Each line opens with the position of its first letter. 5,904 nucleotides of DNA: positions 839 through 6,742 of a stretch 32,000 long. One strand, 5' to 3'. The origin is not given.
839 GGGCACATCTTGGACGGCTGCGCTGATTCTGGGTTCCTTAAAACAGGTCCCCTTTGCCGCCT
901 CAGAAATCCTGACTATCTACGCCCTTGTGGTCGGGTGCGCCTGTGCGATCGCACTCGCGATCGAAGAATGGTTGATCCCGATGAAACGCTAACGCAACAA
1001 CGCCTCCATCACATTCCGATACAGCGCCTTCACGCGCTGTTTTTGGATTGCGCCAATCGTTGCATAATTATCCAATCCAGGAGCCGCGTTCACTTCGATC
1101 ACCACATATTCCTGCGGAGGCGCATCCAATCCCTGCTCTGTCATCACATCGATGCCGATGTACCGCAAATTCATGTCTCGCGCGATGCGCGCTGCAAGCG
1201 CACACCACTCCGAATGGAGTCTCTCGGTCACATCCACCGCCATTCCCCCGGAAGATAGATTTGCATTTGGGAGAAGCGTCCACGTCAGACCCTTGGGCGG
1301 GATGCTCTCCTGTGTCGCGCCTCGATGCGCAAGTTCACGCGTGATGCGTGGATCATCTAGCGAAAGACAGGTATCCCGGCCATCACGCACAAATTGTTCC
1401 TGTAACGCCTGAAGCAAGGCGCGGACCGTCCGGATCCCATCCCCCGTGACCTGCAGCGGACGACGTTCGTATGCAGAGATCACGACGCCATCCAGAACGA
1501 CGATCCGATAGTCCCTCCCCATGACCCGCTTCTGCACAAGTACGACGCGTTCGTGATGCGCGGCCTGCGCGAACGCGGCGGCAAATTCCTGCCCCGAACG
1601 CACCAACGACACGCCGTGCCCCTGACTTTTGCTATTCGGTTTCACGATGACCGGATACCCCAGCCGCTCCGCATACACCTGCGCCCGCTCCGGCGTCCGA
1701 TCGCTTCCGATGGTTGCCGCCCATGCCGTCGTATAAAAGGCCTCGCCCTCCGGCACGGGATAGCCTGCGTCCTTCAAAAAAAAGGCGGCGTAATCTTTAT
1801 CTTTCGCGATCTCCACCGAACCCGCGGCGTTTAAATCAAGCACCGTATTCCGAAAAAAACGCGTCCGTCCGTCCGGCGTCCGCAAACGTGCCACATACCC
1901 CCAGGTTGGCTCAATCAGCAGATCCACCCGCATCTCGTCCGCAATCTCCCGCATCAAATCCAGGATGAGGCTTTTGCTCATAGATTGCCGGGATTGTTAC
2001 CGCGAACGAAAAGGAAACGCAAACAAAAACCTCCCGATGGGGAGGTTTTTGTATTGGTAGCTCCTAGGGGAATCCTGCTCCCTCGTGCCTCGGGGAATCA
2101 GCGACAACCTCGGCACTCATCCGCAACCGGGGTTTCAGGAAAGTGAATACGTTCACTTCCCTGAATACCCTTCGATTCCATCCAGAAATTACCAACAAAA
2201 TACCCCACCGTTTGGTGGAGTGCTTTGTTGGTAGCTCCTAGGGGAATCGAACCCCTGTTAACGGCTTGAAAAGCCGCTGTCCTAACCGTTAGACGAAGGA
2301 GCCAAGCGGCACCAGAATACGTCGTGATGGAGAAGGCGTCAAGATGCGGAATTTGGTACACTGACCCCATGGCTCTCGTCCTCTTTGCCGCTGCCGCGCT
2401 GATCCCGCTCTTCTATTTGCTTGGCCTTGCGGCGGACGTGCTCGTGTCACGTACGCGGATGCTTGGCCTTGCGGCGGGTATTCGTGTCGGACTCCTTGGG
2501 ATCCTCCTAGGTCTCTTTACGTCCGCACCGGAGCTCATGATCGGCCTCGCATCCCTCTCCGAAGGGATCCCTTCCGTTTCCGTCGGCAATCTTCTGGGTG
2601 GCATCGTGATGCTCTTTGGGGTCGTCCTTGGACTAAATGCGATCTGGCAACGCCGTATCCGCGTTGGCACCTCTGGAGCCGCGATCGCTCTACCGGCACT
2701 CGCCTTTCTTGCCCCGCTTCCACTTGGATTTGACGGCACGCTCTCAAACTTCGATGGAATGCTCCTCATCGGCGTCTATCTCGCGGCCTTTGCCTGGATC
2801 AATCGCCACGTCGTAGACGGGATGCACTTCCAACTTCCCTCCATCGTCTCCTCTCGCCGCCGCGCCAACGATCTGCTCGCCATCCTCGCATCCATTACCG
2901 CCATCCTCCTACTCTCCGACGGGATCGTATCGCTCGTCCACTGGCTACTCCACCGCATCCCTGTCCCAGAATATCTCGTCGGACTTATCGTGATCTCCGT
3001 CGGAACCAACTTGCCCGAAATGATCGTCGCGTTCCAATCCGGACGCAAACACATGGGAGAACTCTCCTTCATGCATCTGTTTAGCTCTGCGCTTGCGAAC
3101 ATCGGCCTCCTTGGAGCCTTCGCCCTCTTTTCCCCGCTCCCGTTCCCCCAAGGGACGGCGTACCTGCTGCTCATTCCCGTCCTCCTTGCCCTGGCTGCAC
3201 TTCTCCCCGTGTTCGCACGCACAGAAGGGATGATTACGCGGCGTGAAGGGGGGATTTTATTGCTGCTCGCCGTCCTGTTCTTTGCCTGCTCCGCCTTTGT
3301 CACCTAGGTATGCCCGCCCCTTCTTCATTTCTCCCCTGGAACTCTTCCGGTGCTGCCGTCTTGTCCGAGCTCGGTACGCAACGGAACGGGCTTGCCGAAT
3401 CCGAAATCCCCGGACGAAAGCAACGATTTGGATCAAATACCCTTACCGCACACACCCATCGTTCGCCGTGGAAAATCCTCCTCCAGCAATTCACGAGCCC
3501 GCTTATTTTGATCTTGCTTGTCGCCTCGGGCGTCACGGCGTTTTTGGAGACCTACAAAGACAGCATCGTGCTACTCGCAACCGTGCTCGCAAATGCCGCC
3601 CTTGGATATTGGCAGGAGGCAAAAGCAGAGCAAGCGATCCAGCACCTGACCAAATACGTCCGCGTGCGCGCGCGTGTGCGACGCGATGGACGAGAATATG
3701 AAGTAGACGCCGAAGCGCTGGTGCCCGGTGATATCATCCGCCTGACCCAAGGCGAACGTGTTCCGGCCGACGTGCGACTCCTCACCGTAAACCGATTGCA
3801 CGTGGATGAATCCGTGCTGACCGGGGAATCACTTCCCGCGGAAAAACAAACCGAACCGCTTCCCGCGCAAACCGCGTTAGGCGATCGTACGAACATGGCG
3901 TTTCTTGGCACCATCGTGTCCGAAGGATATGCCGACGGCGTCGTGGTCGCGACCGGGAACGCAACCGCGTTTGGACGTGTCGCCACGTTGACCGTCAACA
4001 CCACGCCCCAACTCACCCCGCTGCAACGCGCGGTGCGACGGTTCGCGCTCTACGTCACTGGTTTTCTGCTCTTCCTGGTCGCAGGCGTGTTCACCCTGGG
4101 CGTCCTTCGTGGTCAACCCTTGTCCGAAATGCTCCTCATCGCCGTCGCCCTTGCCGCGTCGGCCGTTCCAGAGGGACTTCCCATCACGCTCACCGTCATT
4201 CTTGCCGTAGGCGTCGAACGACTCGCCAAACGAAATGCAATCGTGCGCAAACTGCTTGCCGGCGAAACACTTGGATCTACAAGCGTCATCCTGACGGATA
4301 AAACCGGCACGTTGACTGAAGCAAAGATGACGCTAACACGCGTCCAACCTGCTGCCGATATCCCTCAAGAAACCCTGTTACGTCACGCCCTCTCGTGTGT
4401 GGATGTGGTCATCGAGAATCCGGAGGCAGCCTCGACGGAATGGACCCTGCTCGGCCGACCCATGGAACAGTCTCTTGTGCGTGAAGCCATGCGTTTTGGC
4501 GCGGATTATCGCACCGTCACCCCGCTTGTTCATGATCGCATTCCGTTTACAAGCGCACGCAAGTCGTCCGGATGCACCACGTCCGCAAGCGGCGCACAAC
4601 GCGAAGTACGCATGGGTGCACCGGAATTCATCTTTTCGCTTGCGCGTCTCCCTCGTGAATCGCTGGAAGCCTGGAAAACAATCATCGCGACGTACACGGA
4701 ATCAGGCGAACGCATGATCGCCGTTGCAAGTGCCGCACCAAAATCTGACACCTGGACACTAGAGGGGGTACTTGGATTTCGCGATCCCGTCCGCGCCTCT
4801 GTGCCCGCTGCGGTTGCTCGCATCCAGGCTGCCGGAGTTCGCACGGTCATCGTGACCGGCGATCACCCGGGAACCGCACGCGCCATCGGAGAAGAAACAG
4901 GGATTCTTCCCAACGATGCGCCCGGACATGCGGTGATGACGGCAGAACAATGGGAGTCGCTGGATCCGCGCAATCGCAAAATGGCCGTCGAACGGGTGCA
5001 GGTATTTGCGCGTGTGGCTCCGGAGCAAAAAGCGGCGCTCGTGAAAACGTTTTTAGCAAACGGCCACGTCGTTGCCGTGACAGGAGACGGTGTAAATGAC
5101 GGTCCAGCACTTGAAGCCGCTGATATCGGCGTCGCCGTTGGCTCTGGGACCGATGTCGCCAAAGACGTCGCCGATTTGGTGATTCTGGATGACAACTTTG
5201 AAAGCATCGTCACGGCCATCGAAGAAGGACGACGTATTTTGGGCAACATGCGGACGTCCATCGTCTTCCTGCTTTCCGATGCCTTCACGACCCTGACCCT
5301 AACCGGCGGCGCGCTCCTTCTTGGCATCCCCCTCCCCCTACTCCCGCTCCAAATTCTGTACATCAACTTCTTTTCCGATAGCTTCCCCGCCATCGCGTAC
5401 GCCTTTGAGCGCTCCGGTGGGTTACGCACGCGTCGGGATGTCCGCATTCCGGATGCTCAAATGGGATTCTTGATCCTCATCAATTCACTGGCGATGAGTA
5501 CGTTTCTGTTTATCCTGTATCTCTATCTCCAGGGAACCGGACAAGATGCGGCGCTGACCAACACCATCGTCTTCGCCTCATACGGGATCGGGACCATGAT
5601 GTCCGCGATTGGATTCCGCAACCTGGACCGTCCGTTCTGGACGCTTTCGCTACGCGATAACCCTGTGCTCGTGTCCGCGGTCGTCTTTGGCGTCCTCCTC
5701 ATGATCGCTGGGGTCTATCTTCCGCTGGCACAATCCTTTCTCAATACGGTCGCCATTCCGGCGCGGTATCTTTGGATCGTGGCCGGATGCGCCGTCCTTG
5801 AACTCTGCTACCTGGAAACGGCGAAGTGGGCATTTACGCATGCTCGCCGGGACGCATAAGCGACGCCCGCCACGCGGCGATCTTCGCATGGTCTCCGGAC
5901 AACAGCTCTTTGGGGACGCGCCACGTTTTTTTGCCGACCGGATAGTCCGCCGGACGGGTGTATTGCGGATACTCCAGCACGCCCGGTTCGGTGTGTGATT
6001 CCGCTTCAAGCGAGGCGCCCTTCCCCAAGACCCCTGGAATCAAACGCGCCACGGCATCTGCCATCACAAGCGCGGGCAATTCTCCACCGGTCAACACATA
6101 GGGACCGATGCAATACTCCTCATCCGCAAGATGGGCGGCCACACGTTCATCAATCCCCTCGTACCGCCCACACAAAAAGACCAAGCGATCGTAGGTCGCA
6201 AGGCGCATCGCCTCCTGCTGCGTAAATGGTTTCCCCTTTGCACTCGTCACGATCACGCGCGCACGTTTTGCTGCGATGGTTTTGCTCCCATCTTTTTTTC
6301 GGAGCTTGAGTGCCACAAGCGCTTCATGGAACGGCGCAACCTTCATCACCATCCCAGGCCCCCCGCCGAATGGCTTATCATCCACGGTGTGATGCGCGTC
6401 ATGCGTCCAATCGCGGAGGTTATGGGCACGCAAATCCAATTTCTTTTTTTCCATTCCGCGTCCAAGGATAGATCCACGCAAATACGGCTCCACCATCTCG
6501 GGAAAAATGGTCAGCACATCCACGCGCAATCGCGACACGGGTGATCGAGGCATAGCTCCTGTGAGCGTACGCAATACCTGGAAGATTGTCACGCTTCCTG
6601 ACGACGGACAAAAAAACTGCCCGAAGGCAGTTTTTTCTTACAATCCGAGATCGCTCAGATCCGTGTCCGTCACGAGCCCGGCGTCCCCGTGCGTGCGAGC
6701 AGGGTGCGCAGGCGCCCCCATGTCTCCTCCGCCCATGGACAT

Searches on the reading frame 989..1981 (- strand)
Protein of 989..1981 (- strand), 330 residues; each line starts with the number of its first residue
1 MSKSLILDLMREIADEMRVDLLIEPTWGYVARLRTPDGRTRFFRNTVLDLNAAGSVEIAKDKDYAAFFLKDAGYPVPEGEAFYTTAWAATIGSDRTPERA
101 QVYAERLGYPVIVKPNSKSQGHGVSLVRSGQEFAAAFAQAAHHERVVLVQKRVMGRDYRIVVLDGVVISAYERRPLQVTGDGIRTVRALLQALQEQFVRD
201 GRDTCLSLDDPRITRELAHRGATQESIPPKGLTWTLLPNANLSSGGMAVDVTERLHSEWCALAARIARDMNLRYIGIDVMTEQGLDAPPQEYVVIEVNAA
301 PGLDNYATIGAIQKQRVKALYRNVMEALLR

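Call 7: search_protein_families(library=pfam, proteins=[window:989-1981:-], max_evalue=0.001)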
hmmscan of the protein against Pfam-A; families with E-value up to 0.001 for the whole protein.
window:989-1981:- (330 aa): 8 families
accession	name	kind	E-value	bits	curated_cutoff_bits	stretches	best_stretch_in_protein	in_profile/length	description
PF08443.16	RimK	-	8e-13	48.8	21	2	240-308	114-175/188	RimK-like ATP-grasp domain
PF07478.18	Dala_Dala_lig_C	-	5.1e-12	46.2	24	1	69-165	2-96/204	D-ala D-ala ligase C-terminus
PF02786.22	CPSase_L_D2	-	1.6e-07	31.5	19.8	1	93-152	23-82/211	Carbamoyl-phosphate synthase L chain, ATP binding domain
PF02655.19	ATP-grasp_3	-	3.4e-07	30.9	23.2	1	61-299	3-155/160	ATP-grasp domain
PF14397.11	ATPgrasp_ST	-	3.4e-05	23.6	31.4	0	48-147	8-101/278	Sugar-transfer associated ATP-grasp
PF02222.28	ATP-grasp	-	0.00011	22.4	27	1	98-153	20-76/179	ATP-grasp domain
PF02955.21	GSH-S_ATP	-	0.00091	19.1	23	0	103-176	27-105/175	Prokaryotic glutathione synthetase, ATP-grasp domain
PF13535.11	ATP-grasp_4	-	0.00094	19.3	27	0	108-144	2-38/160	ATP-grasp domain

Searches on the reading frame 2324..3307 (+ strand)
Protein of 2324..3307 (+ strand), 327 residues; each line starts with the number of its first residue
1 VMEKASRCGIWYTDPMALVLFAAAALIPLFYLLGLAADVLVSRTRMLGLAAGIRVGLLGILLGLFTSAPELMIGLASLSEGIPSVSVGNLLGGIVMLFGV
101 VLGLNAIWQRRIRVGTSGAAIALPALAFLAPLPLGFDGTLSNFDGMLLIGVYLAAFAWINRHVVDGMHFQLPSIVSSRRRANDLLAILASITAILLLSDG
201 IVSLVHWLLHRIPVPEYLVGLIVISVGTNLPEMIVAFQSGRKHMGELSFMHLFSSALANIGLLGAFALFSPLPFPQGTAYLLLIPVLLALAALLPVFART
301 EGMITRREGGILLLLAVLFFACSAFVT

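Call 7: search_protein_families(library=pfam, proteins=[window:2324-3307:+], max_evalue=0.001)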
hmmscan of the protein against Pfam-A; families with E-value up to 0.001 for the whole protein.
window:2324-3307:+ (327 aa): 1 family
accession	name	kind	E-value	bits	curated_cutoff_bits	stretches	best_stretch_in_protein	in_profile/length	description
PF01699.29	Na_Ca_ex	-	9.7e-23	81.2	24.9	2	185-321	4-147/151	Sodium/calcium exchanger protein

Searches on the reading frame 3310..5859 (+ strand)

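Call 7: search_protein_families(library=pfam, proteins=[window:3310-5859:+], max_evalue=0.001)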
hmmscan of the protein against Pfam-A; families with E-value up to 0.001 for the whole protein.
window:3310-5859:+ (849 aa): 5 families
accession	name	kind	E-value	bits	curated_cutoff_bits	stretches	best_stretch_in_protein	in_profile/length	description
PF00122.25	E1-E2_ATPase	-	1.4e-48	165.3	28.1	1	119-308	5-181/181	E1-E2 ATPase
PF00689.26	Cation_ATPase_C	-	4e-26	92.3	27.3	1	674-840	1-174/175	Cation transporting ATPase, C-terminus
PF00702.32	Hydrolase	-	1.6e-16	61.7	26.4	1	326-605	3-191/191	haloacid dehalogenase-like hydrolase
PF00690.31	Cation_ATPase_N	-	4.3e-16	58.8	20.4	1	11-75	3-68/69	Cation transporter/ATPase, N-terminus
PF08282.18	Hydrolase_3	-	8e-07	29.5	20.9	1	581-637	199-255/255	haloacid dehalogenase-like hydrolase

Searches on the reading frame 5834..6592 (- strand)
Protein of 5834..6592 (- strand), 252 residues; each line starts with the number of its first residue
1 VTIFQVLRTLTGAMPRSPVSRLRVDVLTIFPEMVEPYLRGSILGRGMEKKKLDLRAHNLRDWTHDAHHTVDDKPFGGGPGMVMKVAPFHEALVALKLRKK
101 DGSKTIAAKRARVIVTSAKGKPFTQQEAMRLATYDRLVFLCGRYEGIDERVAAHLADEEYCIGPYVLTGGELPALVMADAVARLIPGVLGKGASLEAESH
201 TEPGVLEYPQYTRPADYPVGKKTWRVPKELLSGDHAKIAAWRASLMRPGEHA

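Call 7: search_protein_families(library=pfam, proteins=[window:5834-6592:-], max_evalue=0.001)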
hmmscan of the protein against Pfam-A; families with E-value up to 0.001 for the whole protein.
window:5834-6592:- (252 aa): 1 family
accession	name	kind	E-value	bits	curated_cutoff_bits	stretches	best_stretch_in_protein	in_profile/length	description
PF01746.26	tRNA_m1G_MT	-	3.5e-52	177.4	27.3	1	47-243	5-183/195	tRNA (Guanine-1)-methyltransferase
